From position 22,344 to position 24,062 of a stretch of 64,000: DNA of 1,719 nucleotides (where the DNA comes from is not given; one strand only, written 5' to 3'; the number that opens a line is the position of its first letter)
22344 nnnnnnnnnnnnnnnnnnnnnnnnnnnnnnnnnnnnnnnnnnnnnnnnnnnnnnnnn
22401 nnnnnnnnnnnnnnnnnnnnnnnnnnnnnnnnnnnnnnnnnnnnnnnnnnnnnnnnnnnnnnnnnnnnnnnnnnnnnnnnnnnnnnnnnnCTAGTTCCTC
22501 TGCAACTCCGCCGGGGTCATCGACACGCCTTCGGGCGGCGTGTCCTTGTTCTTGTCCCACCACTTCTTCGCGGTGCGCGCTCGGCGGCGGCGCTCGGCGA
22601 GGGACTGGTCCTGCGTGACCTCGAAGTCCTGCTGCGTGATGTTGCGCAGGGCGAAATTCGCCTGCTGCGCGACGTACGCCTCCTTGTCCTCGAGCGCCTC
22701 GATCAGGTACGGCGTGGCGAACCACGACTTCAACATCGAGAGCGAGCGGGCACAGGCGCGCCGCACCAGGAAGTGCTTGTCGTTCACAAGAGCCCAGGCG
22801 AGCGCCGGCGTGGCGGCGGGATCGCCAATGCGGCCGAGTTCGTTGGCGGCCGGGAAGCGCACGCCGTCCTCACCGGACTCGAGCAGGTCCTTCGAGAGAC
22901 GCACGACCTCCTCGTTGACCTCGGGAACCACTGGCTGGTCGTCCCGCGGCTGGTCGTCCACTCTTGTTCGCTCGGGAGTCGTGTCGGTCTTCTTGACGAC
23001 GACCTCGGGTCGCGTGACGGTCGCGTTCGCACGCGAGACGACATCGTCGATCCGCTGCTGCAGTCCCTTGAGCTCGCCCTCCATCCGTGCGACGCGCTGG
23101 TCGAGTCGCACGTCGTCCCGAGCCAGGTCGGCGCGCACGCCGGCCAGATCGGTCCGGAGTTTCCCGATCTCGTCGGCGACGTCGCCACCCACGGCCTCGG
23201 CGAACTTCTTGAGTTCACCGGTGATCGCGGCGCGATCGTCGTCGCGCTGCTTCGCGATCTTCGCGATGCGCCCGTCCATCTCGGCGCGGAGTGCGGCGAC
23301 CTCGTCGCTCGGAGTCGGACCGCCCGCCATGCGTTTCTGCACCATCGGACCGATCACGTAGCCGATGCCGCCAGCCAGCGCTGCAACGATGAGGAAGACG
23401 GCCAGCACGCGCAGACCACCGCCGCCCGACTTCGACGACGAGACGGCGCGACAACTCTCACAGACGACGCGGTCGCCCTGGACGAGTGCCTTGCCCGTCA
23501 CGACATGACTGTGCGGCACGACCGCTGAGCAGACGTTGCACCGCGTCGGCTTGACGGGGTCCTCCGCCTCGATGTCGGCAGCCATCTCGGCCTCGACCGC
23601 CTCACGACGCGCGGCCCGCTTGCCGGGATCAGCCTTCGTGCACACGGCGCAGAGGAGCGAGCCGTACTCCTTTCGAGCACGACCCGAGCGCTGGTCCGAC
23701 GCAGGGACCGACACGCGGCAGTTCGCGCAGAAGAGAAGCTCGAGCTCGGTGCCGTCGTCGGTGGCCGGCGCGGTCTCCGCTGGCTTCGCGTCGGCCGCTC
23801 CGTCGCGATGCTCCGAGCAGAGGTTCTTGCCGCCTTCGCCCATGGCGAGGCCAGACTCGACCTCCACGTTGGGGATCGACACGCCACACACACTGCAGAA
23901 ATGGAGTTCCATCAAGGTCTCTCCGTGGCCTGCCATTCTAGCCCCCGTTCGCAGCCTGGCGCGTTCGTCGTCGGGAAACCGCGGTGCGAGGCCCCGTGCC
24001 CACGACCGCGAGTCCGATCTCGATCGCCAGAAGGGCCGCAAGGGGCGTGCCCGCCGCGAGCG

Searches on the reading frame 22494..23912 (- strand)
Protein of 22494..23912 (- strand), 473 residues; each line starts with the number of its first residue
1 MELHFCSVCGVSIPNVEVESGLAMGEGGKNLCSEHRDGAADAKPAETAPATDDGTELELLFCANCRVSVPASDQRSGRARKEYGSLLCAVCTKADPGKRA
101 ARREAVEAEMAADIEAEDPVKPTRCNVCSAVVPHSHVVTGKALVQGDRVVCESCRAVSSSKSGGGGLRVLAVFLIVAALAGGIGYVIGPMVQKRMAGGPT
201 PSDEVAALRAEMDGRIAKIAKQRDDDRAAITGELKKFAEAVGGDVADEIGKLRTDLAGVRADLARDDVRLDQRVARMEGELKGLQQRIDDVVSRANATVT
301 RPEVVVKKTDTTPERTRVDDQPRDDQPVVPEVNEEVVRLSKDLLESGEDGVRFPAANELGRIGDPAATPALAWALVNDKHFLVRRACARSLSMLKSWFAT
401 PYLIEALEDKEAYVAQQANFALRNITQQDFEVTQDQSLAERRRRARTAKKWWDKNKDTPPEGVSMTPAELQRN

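Call 33: search_protein_families(library=pfam, proteins=[window:22494-23912:-], max_evalue=0.01)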
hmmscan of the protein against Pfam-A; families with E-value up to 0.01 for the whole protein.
window:22494-23912:- (473 aa): 3 families
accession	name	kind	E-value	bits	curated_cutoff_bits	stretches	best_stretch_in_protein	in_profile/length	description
PF13646.12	HEAT_2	-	2e-12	47.6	27.7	1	343-422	8-87/88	HEAT repeats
PF02985.28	HEAT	-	7e-05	23.2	23.5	0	374-394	7-27/31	HEAT repeat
PF03130.22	HEAT_PBS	-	0.0026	18.6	20.9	0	355-376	5-26/27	PBS lyase HEAT-like repeat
